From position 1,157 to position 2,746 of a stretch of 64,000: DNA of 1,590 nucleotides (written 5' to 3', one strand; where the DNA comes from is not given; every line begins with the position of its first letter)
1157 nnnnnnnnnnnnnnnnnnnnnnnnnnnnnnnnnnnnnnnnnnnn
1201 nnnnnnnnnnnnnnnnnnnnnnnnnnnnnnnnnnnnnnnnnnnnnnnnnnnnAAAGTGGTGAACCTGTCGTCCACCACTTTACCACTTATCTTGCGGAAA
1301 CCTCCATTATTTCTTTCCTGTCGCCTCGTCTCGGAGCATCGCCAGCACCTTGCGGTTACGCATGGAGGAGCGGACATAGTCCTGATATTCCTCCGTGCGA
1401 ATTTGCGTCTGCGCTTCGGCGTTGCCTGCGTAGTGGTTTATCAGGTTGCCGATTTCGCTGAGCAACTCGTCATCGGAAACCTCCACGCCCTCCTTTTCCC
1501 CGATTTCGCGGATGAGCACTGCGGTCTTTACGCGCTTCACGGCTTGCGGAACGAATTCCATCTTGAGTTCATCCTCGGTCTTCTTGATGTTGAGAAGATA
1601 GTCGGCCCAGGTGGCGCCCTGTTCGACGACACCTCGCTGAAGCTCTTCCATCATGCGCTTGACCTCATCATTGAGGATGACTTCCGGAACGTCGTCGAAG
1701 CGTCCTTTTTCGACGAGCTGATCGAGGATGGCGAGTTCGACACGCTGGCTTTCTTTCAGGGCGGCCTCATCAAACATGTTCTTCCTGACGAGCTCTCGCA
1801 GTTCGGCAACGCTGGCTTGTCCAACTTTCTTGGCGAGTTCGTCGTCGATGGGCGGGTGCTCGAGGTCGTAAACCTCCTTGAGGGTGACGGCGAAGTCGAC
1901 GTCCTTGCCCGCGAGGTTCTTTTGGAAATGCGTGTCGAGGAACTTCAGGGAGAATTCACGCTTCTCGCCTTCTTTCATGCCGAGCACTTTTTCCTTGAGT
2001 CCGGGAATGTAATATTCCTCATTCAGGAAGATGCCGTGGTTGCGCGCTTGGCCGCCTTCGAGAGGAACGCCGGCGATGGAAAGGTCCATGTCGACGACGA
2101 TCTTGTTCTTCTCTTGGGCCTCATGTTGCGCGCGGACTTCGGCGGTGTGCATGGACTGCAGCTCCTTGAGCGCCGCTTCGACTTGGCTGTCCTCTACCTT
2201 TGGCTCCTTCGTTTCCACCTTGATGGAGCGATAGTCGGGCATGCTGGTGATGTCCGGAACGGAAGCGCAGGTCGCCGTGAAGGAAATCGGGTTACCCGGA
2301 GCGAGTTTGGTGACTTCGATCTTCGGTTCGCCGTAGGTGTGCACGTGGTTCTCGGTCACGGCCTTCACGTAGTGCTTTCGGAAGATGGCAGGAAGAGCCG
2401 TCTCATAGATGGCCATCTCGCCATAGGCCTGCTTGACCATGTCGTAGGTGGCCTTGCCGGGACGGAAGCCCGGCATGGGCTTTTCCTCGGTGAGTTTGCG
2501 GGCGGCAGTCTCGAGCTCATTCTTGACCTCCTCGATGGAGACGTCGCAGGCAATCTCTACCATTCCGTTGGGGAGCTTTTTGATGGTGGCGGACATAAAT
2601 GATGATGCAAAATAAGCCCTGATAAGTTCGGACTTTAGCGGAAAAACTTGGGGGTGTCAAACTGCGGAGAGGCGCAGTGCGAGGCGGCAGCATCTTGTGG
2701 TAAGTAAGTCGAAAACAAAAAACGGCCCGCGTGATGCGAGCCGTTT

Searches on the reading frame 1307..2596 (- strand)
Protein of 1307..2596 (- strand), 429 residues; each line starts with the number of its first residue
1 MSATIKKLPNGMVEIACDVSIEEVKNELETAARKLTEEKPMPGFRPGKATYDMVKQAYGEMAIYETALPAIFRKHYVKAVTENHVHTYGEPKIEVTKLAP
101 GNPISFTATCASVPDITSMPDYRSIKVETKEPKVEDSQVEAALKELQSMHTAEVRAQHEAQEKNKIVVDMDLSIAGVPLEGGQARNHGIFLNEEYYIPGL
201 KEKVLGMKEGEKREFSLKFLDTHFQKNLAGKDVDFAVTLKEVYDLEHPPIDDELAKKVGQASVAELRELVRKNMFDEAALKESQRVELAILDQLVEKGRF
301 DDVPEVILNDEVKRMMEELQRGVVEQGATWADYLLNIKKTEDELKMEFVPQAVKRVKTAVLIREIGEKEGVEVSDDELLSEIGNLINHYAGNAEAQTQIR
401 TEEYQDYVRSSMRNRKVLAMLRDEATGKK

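Call 53: find_encoding_contigs(protein=window:1307-2596:-, flank=10000, max_places=3)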
Protein window:1307-2596:- (429 aa): 1 contig read that carries it; 1 place shown.
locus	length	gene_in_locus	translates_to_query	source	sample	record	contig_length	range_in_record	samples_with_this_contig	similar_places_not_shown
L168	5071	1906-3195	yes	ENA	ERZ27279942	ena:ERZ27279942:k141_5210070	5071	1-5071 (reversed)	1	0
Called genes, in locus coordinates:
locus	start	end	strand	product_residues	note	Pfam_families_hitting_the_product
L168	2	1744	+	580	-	?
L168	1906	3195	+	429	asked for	PF05697:Trigger_N, PF00254:FKBP_C (weak), PF05698:Trigger_C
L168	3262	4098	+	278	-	PF01261:AP_endonuc_2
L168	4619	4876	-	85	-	PF00825:Ribonuclease_P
